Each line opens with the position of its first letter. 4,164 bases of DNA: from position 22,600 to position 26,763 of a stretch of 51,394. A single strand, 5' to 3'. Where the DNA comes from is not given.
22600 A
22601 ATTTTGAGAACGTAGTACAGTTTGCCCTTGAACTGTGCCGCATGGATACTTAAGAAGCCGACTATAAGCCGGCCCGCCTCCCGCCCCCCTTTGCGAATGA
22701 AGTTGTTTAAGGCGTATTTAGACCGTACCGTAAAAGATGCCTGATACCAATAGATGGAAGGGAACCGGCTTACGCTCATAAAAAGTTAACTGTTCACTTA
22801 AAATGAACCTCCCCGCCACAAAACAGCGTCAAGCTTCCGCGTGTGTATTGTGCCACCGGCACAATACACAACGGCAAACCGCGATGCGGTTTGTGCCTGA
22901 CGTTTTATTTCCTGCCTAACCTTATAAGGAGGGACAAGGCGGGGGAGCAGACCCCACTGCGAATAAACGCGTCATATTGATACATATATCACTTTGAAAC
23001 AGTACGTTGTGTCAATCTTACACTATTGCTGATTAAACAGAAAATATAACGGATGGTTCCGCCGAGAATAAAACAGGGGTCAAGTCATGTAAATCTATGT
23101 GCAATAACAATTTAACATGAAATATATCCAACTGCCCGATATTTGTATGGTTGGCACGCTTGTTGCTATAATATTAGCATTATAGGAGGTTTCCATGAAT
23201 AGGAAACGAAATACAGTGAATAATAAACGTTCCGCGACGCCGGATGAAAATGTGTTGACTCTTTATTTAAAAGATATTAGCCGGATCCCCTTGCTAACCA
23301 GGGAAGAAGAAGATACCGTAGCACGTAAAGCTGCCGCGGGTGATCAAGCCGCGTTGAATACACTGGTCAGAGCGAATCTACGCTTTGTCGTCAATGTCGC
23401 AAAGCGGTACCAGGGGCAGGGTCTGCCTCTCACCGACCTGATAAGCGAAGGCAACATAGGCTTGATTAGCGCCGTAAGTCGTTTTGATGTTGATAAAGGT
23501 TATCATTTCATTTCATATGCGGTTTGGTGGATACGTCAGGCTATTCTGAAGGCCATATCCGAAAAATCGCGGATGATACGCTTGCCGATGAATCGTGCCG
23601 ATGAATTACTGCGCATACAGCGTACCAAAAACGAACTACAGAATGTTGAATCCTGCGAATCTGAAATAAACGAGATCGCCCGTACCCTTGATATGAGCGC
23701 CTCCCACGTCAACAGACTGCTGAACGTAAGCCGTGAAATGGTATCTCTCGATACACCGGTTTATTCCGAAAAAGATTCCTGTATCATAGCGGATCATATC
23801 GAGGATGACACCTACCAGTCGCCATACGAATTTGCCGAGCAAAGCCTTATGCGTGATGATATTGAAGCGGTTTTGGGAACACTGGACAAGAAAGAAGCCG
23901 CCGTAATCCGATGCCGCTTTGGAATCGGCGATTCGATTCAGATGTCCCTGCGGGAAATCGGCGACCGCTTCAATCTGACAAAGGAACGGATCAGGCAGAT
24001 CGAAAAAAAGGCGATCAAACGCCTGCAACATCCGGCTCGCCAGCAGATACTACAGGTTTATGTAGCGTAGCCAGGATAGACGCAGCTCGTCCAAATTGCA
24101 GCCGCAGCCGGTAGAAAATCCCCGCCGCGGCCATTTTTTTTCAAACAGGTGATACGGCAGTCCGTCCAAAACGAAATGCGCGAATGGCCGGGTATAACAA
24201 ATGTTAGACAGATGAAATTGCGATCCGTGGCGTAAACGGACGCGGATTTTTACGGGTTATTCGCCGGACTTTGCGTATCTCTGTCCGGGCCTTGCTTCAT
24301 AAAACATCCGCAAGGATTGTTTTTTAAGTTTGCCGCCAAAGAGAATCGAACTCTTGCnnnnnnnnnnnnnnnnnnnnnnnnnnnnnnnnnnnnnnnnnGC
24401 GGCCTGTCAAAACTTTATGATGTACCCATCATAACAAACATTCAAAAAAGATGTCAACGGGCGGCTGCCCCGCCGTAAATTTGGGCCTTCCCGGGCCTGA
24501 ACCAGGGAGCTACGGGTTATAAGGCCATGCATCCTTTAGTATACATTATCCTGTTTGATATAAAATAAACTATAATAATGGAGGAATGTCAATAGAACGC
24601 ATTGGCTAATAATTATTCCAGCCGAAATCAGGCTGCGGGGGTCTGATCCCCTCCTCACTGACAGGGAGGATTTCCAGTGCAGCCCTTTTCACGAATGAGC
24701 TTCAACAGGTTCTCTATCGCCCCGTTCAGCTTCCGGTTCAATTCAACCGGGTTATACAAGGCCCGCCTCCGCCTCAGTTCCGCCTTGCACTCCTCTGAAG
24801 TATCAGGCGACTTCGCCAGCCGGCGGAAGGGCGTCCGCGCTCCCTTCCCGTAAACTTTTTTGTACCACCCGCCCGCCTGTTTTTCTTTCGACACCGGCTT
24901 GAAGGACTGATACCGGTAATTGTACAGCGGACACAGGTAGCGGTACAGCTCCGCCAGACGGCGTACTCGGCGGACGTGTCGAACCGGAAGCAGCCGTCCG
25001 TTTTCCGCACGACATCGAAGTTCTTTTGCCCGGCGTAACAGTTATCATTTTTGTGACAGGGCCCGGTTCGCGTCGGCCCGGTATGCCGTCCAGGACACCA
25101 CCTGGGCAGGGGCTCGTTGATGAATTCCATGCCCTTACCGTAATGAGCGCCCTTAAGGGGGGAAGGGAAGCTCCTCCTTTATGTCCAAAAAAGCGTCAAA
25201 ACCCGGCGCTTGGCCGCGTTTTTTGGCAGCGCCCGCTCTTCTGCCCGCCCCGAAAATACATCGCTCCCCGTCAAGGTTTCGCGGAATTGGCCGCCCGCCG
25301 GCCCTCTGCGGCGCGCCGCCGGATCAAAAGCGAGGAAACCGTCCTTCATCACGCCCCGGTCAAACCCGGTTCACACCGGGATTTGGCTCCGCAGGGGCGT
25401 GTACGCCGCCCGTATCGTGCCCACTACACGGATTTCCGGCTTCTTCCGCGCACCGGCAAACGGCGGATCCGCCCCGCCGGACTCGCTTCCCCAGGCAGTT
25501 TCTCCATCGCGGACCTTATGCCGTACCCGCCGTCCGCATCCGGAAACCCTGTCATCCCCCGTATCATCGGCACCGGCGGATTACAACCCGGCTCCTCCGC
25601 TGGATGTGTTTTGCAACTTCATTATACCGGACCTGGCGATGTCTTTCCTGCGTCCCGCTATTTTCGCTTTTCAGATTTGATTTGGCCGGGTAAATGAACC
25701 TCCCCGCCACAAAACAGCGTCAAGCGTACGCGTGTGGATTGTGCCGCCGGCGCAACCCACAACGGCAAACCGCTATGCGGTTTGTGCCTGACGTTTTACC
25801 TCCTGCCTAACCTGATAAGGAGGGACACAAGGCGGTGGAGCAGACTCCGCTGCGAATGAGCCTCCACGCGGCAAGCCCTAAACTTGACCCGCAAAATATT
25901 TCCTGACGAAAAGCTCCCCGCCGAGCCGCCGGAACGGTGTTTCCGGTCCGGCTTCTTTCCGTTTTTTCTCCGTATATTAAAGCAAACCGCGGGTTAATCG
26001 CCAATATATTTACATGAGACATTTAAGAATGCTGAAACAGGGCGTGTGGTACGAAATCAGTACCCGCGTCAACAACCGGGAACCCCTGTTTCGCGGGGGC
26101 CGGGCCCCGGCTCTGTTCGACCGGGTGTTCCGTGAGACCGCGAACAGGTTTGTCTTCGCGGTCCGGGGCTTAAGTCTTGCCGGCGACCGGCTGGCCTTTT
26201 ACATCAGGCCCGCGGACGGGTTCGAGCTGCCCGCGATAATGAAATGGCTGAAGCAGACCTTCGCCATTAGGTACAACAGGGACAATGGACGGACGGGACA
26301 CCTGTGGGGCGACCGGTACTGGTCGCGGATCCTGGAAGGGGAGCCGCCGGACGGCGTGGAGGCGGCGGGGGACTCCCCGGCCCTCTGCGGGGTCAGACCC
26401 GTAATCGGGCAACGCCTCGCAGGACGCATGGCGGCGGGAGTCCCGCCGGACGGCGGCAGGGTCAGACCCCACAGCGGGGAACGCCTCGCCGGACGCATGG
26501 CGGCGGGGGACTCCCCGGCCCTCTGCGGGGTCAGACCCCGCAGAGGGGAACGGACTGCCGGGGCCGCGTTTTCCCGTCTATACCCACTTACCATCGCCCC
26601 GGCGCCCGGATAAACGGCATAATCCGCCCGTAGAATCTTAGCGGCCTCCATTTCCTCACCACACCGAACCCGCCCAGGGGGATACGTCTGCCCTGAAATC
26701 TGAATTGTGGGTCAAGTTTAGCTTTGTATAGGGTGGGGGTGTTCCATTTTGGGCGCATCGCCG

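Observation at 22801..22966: Family A: a ~166-nt structured element in two long copies with hairpin-preserving differences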

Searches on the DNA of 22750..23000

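Call 67: search_rna_families(source=window, start=22750, end=23000, threshold=evalue, max_evalue=10)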
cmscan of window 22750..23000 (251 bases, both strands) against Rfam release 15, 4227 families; matches with E-value up to 10: 1.
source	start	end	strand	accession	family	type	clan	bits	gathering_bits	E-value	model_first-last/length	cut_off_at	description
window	22828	22902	-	RF02902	AaHKsRNA22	Gene; sRNA;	-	16.8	39.8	0.51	1-101/101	no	Aggregatibacter sRNA 22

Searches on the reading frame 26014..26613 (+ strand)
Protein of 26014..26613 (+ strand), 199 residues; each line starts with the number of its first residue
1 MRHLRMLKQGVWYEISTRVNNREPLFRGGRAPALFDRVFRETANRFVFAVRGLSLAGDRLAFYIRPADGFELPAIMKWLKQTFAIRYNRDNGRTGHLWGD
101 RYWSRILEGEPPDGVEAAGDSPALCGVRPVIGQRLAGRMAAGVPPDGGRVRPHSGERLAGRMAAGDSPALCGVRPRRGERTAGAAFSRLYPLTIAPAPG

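Call 16: search_protein_families(library=pfam, proteins=[window:26014-26613:+])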
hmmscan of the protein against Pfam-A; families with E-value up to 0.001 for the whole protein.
window:26014-26613:+ (199 aa): 1 family
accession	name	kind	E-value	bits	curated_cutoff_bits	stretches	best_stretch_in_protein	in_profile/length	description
PF01797.21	Y1_Tnp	-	1.1e-05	26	23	1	11-111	5-110/121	Transposase IS200 like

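Call 32: search_protein_families(library=ncbifam, proteins=[window:26014-26613:+], max_evalue=0.01)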
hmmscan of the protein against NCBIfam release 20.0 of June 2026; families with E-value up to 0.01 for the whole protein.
window:26014-26613:+ (199 aa): 1 family
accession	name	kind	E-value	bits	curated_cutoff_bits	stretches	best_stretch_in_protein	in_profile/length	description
NF047646.1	REP_Tyr_transpos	equivalog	2.7e-06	27.3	80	1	5-109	4-116/146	REP-associated tyrosine transposase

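Call 38: find_homologous_proteins(query=window:26014-26613:+)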
Query window:26014-26613:+ (199 aa): 857 proteins with E <= 0.001 among 2604 candidates; the best 120 are listed.
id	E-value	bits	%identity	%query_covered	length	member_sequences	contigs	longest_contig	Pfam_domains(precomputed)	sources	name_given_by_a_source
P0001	2.5e-126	437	100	97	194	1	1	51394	PF01797.22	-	-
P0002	5.9e-95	335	82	97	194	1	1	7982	PF01797.22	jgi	jgi:REP element-mobilizing transposase RayT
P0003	6.4e-94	332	81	97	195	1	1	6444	PF01797.22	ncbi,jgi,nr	ncbi:MAG: transposase [Spirochaetaceae bacterium]|jgi:REP element-mobilizing transposase RayT|nr:tra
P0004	6.6e-94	331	82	97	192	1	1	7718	PF01797.22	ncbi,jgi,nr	ncbi:MAG: transposase [Spirochaetaceae bacterium]|jgi:hypothetical protein|nr:transposase [Spirochae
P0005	9.4e-93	328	81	97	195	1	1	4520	-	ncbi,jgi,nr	ncbi:MAG: transposase [Spirochaetaceae bacterium]|jgi:hypothetical protein|nr:transposase [Spirochae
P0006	5.4e-89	315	77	97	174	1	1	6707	-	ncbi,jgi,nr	ncbi:MAG: transposase [Spirochaetaceae bacterium]|jgi:hypothetical protein|nr:transposase [Spirochae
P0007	2.0e-86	307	80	97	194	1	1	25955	PF01797.22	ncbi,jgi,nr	ncbi:MAG: transposase [Spirochaetaceae bacterium]|jgi:REP element-mobilizing transposase RayT|nr:tra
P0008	3.0e-86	306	74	97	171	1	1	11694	PF01797.22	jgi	jgi:hypothetical protein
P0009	3.1e-86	306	76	97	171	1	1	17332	PF01797.22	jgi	jgi:hypothetical protein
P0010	6.0e-86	305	76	97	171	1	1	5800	PF01797.22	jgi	jgi:REP element-mobilizing transposase RayT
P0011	8.2e-86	305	90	78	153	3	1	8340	-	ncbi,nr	ncbi:MAG: transposase, partial [Spirochaetaceae bacterium]|nr:transposase [Spirochaetaceae bacterium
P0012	1.6e-85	304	74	97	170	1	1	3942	-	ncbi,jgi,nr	ncbi:MAG: transposase [Spirochaetaceae bacterium]|jgi:REP element-mobilizing transposase RayT|nr:tra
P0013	1.7e-85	304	76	97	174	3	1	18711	-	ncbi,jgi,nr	ncbi:MAG: transposase [Spirochaetaceae bacterium]|jgi:hypothetical protein|nr:transposase [Spirochae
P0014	7.2e-85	302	86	84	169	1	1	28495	PF01797.22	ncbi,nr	ncbi:MAG: transposase [Spirochaetaceae bacterium]|nr:transposase [Spirochaetaceae bacterium]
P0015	7.6e-84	299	76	97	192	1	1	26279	PF01797.22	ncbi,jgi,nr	ncbi:MAG: transposase [Spirochaetaceae bacterium]|jgi:REP element-mobilizing transposase RayT|nr:tra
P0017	4.7e-83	296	75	97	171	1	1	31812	-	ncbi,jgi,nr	ncbi:MAG: transposase [Spirochaetaceae bacterium]|jgi:REP element-mobilizing transposase RayT|nr:tra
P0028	1.7e-79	284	73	97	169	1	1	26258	PF01797.22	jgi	jgi:hypothetical protein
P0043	9.4e-75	269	73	97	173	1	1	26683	PF01797.22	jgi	jgi:REP element-mobilizing transposase RayT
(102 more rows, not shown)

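Call 39: find_encoding_contigs(protein=P0007, flank=10000, max_places=3)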
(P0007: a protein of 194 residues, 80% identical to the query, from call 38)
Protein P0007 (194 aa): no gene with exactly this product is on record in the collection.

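Call 40: find_encoding_contigs(protein=P0014, flank=10000, max_places=3)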
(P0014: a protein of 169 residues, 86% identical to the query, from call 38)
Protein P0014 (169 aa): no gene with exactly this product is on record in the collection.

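Call 41: find_encoding_contigs(protein=P0017, flank=10000, max_places=3)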
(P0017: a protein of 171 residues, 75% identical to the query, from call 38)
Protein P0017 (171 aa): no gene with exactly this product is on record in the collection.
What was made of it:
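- Tried and rejected: Three look-ups of NCBI-sourced RayT-like proteins found nothing on record (calls 39-41).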

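Call 42: find_encoding_contigs(protein=P0028, flank=10000, max_places=3)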
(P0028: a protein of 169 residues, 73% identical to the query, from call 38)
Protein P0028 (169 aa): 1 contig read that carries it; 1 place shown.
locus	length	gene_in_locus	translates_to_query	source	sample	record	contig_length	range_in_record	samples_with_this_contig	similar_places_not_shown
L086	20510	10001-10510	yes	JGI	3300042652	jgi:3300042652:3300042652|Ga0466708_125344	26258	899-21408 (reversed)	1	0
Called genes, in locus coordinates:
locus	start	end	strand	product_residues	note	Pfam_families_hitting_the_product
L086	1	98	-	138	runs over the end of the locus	PF22636:FlK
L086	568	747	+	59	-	-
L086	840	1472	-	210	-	PF02607:B12-binding_2, PF02310:B12-binding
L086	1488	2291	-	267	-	PF00809:Pterin_bind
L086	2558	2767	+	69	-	-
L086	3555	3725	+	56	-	-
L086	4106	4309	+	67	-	PF00403:HMA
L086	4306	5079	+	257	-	PF01656:CbiA, PF13614:AAA_31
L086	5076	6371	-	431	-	PF00370:FGGY_N (faint), PF02782:FGGY_C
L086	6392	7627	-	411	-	PF13793:Pribosyltran_N, PF00156:Pribosyltran, PF14572:Pribosyl_synth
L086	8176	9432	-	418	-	-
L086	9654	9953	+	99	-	-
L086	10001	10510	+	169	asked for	PF01797:Y1_Tnp (weak)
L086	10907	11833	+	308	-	-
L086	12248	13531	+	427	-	PF00924:MS_channel_2nd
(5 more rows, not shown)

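Call 43: find_encoding_contigs(protein=P0043, flank=10000, max_places=3)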
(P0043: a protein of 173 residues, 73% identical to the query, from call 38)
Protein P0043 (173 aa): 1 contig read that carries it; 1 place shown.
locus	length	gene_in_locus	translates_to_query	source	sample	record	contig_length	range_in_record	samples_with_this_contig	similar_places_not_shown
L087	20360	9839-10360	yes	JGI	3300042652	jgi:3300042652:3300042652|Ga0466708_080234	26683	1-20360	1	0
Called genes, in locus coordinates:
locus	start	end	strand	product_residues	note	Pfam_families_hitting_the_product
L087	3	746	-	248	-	?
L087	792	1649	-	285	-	PF00248:Aldo_ket_red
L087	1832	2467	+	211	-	PF00440:TetR_N, PF17929:TetR_C_34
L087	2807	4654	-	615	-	PF23161:HTH_RNase_II, PF00773:RNB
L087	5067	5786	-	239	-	PF02517:Rce1-like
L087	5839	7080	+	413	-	-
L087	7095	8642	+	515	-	PF03772:Competence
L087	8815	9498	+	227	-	PF00398:RrnaAD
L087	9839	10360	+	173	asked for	PF01797:Y1_Tnp (weak)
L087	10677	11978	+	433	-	PF00501:AMP-binding, PF14535:AMP-binding_C_2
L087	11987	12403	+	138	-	PF01842:ACT (weak), PF13291:ACT_4 (faint), PF13840:ACT_7 (faint), PF19571:ACT_8, PF22629:ACT_AHAS_ss (faint)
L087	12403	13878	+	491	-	PF08323:Glyco_transf_5, PF13439:Glyco_transf_4 (faint), PF13579:Glyco_trans_4_4 (faint), PF00534:Glycos_transf_1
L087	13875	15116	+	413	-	PF00768:Peptidase_S11, PF13354:Beta-lactamase2 (weak)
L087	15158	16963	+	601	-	PF00009:GTP_EFTU, PF03144:GTP_EFTU_D2, PF14492:EFG_III (weak), PF00679:EFG_C, PF06421:LepA_C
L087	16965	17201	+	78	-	-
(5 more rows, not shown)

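Call 44: find_encoding_contigs(protein=P0002, flank=10000, max_places=3)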
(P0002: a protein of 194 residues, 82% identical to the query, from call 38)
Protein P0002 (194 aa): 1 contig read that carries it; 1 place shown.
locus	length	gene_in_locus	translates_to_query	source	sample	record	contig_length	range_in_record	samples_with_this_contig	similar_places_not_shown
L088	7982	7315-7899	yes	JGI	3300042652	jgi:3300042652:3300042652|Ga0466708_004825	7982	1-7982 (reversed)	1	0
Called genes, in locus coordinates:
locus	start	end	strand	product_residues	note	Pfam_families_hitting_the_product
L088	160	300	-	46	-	-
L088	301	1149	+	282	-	PF16258:DUF4912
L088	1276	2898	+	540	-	PF03065:Glyco_hydro_57, PF09210:BE_C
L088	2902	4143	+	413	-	-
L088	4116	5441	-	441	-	PF00919:UPF0004, PF04055:Radical_SAM, PF18693:TRAM_2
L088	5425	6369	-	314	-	-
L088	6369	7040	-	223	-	PF00149:Metallophos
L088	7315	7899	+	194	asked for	PF01797:Y1_Tnp (faint)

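Call 45: find_encoding_contigs(protein=P0009, flank=10000, max_places=3)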
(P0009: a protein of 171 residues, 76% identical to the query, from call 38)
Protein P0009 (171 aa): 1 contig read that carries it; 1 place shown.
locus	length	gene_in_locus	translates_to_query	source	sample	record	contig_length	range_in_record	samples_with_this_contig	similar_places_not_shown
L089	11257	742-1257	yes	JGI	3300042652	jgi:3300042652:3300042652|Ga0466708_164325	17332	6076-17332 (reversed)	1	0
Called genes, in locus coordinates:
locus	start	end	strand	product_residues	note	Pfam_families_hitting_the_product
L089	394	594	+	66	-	-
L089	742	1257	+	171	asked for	PF01797:Y1_Tnp (weak)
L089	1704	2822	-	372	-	PF01118:Semialdhyde_dh, PF22698:Semialdhyde_dhC_1, PF02774:Semialdhyde_dhC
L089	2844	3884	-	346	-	PF03448:MgtE_N (faint), PF14842:FliG_N, PF14841:FliG_M, PF14842:FliG_N, PF01706:FliG_C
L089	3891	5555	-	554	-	PF01514:YscJ_FliF, PF08345:YscJ_FliF_C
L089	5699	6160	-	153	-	PF02049:FliE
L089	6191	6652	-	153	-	PF00460:Flg_bb_rod, PF06429:Flg_bbr_C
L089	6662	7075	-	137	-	PF00460:Flg_bb_rod (weak)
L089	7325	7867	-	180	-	PF02464:CinA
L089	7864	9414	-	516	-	PF18663:Pallilysin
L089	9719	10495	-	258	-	PF00072:Response_reg, PF00196:GerE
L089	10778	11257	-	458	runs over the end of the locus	PF18073:Zn_ribbon_LapB, PF06745:ATPase, PF13481:AAA_25, PF23442:DUF7125 (weak), PF13191:AAA_16 (faint), PF13541:ChlI (weak)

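Call 47: search_solved_structures(query=window:26014-26613:+, max_evalue=10, show_alignments=3)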
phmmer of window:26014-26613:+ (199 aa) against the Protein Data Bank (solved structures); distinct sequences matched with E-value up to 10: 0.

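Call 52: search_solved_structures(query=A2, max_evalue=10, show_alignments=3)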
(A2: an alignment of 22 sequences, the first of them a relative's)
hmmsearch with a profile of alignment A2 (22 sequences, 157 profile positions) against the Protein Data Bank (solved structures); distinct sequences matched with E-value up to 10: 0.
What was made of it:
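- Tried and rejected: No hits (calls 47, 52).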

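Call 85: predict_structure(alignment_id=A2)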
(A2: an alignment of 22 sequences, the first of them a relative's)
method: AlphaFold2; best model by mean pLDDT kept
length: 194 residues; sequences in the alignment: 22
mean_pLDDT: 65.5   pTM: 0.50
mean pLDDT of the five models: 65.5, 64.8, 63.6, 61.7, 56.8
residues with pLDDT >= 90: 19; 70-90: 81; 50-70: 19; < 50: 75
segments of 3 or more residues with pLDDT < 50: 111-139, 141-144, 148-186
pLDDT, mean of each block of 10 residues (from residue 1): 91 81 79 87 86 90 86 88 63 82 82 42 35 43 46 44 40 39 48 54
secondary structure, 60 per line:
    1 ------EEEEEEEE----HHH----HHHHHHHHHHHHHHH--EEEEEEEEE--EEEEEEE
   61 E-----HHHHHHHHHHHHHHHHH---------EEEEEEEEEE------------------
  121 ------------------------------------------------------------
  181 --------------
elements in order: E7-14 H26-40 E43-51 E54-61 H67-83 E93-102

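Call 87: fold_search(model_id=the predicted structure, library=pdb)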
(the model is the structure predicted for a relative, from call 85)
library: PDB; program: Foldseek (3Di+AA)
matches with E <= 10: 1282; with E <= 0.001: 27
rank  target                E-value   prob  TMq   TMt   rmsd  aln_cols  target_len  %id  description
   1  2xm3_C                1.8e-05  1.00  0.41  0.59   5.0       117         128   16  Deinococcus radiodurans ISDra2 Transposase Left end DNA complex (released 2010-10-13)
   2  2xm3_A                2.5e-05  1.00  0.42  0.60   4.7       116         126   16  Deinococcus radiodurans ISDra2 Transposase Left end DNA complex (released 2010-10-13)
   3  2xma_A                3.0e-05  1.00  0.41  0.56   5.0       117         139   16  DEINOCOCCUS RADIODURANS ISDRA2 TRANSPOSASE RIGHT END DNA COMPLEX (released 2010-10-13)
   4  2xma_B                3.2e-05  1.00  0.41  0.57   5.0       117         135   16  DEINOCOCCUS RADIODURANS ISDRA2 TRANSPOSASE RIGHT END DNA COMPLEX (released 2010-10-13)
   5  2xma_E                3.2e-05  1.00  0.41  0.55   5.0       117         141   16  DEINOCOCCUS RADIODURANS ISDRA2 TRANSPOSASE RIGHT END DNA COMPLEX (released 2010-10-13)
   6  2xm3_B                3.9e-05  1.00  0.41  0.59   5.0       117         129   18  Deinococcus radiodurans ISDra2 Transposase Left end DNA complex (released 2010-10-13)
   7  2xo6_D                4.7e-05  1.00  0.41  0.59   4.9       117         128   18  DEINOCOCCUS RADIODURANS ISDRA2 TRANSPOSASE Y132F MUTANT COMPLEXED WITH LEFT END RECOGNITION AND CLEAVAGE SITE (released 2010-10-13)
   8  2xm3_D                5.0e-05  1.00  0.42  0.59   4.7       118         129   17  Deinococcus radiodurans ISDra2 Transposase Left end DNA complex (released 2010-10-13)
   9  2xqc_D                9.5e-05  1.00  0.42  0.58   5.0       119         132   17  DEINOCOCCUS RADIODURANS ISDRA2 TRANSPOSASE COMPLEXED WITH LEFT END RECOGNITION AND CLEAVAGE SITE AND ZN (released 2010-10-13)
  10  2vjv_A                1.1e-04  1.00  0.42  0.61   3.9       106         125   14  Crystal structure of the IS608 transposase in complex with left end 26-mer DNA hairpin and a 6-mer DNA representing th (released 2008-02-19)
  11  2a6m_B                1.2e-04  1.00  0.43  0.54   4.1       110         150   14  Crystal Structure of the ISHp608 Transposase (released 2005-10-25)
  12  2ec2_A                1.3e-04  1.00  0.42  0.59   4.4       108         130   14  Crystal structure of transposase from Sulfolobus tokodaii (released 2007-02-27)
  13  2ec2_B                1.3e-04  1.00  0.42  0.59   4.3       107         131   13  Crystal structure of transposase from Sulfolobus tokodaii (released 2007-02-27)
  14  2vic_A                1.4e-04  1.00  0.39  0.49   4.0       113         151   14  CRYSTAL STRUCTURE OF THE ISHP608 TRANSPOSASE IN COMPLEX with Left end 26- mer DNA and manganese (released 2008-02-19)
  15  2vic_B                1.5e-04  1.00  0.39  0.57   3.6       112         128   14  CRYSTAL STRUCTURE OF THE ISHP608 TRANSPOSASE IN COMPLEX with Left end 26- mer DNA and manganese (released 2008-02-19)
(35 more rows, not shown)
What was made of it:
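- Tried and rejected: The fold search was needed instead (call 87).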

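Call 104: search_protein_representatives(alignment_id=A2)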
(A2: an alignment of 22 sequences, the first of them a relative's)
Query: 22 sequences, 157 profile positions. Proteins with E-value up to 0.001 (for the whole library): 2547; up to 1e-10: 383; up to 1e-30: 58. The best 150 are listed.
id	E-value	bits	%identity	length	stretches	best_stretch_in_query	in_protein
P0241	4.9e-70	250.8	-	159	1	1-156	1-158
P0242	1.7e-57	210.1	-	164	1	1-157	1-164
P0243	1.1e-54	200.9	-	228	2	6-137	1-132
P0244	1.2e-53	197.6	-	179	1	1-124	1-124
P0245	3.6e-53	196.0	-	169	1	1-156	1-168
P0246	4.2e-53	195.8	-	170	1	11-154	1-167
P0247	5.3e-51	189.0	-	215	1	1-145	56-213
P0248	2.8e-48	180.1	-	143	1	25-135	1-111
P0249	5.7e-48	179.1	-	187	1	1-139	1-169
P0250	1.6e-46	174.4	-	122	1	33-157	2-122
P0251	3.0e-46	173.5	-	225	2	1-81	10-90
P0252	2.0e-45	170.9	-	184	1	1-136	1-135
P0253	6.7e-44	165.9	-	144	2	74-157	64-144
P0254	2.0e-43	164.3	-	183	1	1-142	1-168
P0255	4.5e-43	163.2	-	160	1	1-155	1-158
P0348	1.5e-21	93.3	-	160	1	1-108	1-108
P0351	1.6e-21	93.2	-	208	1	1-108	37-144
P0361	1.1e-20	90.5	-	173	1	1-109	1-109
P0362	1.3e-20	90.3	-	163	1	1-109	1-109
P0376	1.3e-19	87.0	-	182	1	1-110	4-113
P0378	1.6e-19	86.7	-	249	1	4-108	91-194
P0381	2.1e-19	86.3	-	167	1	1-108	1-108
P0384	2.6e-19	86.0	-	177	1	1-108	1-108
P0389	5.8e-19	84.9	-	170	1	1-108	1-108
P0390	6.7e-19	84.7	-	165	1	1-114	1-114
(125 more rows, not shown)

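Call 108: list_cluster_members(proteins=[P0348, P0361, P0362, P0376, P0378, P0381, P0384, P0389, P0390, P0351])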
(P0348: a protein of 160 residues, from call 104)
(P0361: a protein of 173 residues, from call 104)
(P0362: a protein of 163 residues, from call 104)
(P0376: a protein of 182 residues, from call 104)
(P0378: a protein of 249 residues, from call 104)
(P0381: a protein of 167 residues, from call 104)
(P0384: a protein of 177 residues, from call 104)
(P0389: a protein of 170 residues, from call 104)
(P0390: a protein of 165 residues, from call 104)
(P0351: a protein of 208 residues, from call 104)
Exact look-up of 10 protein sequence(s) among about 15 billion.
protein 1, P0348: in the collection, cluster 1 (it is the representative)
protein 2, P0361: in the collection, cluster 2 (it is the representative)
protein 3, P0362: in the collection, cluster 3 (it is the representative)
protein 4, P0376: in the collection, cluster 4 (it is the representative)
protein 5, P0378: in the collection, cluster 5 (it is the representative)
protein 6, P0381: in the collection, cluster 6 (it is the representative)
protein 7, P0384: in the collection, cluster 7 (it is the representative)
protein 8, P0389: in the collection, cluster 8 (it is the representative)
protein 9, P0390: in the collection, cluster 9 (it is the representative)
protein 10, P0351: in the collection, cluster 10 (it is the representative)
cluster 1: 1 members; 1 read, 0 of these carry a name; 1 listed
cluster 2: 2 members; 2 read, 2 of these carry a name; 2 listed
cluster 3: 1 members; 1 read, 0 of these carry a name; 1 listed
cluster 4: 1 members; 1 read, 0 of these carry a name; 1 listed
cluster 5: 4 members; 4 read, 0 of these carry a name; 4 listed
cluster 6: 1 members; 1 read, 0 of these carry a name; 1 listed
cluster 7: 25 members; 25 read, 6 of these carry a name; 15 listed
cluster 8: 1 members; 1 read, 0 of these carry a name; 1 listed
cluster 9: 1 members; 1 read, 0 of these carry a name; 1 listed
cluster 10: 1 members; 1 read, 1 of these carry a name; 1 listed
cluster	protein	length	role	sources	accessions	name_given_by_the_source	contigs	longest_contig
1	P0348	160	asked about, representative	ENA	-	-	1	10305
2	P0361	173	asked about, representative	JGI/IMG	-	putative transposase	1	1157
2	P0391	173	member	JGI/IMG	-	putative transposase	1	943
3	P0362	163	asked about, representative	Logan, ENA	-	-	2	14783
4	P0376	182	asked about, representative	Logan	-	-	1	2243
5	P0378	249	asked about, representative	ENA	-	-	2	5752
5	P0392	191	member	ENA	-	-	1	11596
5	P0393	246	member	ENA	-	-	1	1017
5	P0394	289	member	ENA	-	-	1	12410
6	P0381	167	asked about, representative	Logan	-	-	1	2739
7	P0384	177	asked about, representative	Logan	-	-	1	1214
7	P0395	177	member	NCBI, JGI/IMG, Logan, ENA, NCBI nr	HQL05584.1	MAG TPA: transposase [Treponemataceae bacterium] | transposase [Treponemataceae bacterium]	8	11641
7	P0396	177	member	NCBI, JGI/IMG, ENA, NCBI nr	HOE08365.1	MAG TPA: transposase [Treponemataceae bacterium] | transposase [Treponemataceae bacterium]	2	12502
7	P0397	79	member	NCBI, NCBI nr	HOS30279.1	MAG TPA: hypothetical protein PLR39_05670, partial [Treponemataceae bacterium] | hypothetical protein [Treponemataceae bacterium]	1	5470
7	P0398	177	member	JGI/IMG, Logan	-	putative transposase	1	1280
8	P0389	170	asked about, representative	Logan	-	-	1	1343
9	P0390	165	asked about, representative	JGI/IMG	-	-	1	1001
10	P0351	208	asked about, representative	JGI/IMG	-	putative transposase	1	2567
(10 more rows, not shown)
